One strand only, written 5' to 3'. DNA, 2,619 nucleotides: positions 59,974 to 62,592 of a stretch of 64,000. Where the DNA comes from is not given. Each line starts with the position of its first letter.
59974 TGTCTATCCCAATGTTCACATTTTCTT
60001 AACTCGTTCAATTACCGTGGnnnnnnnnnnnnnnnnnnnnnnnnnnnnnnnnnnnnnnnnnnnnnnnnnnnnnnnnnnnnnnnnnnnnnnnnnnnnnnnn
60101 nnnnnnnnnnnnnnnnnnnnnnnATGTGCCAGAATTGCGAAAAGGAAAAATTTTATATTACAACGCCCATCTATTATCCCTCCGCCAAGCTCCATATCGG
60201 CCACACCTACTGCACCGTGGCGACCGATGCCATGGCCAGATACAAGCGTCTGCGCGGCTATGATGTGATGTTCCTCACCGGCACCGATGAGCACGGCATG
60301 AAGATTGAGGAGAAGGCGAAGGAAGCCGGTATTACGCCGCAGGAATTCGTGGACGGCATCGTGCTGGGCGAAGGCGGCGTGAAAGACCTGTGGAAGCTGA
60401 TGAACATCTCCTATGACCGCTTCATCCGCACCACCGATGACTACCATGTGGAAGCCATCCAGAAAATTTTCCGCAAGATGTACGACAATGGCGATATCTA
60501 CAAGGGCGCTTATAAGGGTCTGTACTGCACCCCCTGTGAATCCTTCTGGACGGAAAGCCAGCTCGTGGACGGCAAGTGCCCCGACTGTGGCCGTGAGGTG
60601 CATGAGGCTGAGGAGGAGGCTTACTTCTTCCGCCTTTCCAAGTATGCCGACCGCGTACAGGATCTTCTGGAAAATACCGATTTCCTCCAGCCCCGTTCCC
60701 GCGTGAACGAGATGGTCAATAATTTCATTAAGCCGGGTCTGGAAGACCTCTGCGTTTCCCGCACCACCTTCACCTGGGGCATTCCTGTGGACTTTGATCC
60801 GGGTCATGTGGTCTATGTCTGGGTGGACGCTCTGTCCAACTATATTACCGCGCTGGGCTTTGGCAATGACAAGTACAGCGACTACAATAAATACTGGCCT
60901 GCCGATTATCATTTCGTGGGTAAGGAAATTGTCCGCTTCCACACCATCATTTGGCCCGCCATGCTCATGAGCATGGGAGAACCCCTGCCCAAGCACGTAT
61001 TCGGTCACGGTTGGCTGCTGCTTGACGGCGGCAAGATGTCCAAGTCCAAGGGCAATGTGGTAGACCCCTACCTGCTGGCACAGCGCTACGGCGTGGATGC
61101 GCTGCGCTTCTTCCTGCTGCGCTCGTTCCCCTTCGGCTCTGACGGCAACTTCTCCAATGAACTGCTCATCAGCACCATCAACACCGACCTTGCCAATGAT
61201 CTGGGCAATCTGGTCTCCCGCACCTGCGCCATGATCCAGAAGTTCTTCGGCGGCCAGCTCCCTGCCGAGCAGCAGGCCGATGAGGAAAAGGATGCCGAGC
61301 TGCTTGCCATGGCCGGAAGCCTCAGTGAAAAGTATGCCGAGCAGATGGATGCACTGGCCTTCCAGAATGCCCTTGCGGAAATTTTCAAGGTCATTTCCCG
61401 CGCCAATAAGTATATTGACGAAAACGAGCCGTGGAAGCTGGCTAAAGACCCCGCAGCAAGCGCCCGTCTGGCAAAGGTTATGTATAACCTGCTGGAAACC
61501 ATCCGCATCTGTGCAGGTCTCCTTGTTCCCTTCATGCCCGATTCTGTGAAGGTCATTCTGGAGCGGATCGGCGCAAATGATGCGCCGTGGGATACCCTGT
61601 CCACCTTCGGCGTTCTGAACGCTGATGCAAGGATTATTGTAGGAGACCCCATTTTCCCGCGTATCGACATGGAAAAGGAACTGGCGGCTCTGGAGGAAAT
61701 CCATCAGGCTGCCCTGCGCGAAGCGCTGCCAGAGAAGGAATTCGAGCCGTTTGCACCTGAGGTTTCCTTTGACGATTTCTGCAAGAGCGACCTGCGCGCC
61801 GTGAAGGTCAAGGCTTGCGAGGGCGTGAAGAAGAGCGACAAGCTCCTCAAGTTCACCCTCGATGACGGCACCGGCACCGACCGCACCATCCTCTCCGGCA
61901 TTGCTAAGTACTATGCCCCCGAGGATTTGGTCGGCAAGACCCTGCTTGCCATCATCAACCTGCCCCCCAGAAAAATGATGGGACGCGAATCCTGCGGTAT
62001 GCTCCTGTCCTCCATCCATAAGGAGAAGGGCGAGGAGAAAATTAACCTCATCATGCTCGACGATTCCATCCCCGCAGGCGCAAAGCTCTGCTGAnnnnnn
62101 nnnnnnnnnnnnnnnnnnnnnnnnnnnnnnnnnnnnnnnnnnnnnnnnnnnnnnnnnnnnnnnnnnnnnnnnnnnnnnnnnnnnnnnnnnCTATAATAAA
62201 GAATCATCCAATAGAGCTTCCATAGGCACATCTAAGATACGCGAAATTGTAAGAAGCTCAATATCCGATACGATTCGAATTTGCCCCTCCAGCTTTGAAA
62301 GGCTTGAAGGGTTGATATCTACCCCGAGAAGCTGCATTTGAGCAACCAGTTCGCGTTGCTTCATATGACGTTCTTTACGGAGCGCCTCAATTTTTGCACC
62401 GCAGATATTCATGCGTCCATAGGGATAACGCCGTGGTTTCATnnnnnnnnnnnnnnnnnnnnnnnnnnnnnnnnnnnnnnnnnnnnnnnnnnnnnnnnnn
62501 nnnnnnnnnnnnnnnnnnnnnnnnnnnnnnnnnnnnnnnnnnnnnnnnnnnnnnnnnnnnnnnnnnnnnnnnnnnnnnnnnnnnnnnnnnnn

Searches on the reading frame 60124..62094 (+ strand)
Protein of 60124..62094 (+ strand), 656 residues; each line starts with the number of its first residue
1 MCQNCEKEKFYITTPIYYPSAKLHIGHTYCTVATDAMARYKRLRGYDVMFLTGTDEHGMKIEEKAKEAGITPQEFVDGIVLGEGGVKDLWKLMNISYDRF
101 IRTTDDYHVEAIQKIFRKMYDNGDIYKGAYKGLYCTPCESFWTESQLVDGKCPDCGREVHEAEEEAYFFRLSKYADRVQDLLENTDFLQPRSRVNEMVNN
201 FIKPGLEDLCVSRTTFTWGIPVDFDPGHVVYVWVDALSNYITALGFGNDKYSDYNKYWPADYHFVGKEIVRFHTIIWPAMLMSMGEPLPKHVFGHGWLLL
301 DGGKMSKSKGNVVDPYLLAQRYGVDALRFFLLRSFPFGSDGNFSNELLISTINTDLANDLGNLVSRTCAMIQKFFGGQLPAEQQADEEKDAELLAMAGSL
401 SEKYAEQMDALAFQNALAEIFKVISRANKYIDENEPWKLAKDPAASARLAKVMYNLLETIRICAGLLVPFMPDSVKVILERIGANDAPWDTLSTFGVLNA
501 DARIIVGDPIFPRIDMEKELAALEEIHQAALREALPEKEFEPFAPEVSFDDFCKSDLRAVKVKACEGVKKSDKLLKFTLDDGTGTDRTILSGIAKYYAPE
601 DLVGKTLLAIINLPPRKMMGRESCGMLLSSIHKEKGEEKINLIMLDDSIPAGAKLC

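Call 12: search_protein_families(library=pfam, proteins=[window:60124-62094:+])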
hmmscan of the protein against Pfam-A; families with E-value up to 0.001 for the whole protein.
window:60124-62094:+ (656 aa): 6 families
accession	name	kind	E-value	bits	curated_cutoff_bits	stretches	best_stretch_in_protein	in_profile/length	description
PF09334.17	tRNA-synt_1g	-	3.2e-114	382.2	20.1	2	163-367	180-390/391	tRNA synthetases class I (M)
PF00133.28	tRNA-synt_1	-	2.1e-35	122.7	22.7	2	4-222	19-243/414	tRNA synthetases class I (I, L, M and V)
PF01588.26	tRNA_bind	-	7.7e-23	80.9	27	1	558-654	2-96/96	Putative tRNA binding domain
PF19303.5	Anticodon_3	-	1.7e-12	47.9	23.5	1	387-518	8-139/152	Anticodon binding domain of methionyl tRNA ligase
PF01406.26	tRNA-synt_1e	-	4.4e-12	46.4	27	2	10-128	12-124/301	tRNA synthetases class I (C) catalytic domain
PF08264.19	Anticodon_1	-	1.1e-06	29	25.1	1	390-479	1-87/148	Anticodon-binding domain of tRNA ligase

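Call 13: find_encoding_contigs(protein=window:60124-62094:+, flank=10000, max_places=10)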
Protein window:60124-62094:+ (656 aa): no gene with exactly this product is on record in the collection.

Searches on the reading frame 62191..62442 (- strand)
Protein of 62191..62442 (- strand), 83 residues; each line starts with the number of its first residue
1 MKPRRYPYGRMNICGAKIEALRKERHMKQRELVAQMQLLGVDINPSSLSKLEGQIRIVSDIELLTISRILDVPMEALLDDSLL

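Call 64: search_protein_families(library=pfam, proteins=[window:62191-62442:-])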
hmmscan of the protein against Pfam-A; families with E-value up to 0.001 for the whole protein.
window:62191-62442:- (83 aa): 3 families
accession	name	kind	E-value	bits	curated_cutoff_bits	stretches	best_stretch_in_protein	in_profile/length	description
PF01381.28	HTH_3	-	0.00023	21.6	23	1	18-76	1-54/55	Helix-turn-helix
PF12844.13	HTH_19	-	0.00058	20.2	30.2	1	15-78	1-59/64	Helix-turn-helix domain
PF13443.12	HTH_26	-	0.0007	20.2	22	1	17-79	1-59/63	Cro/C1-type HTH DNA-binding domain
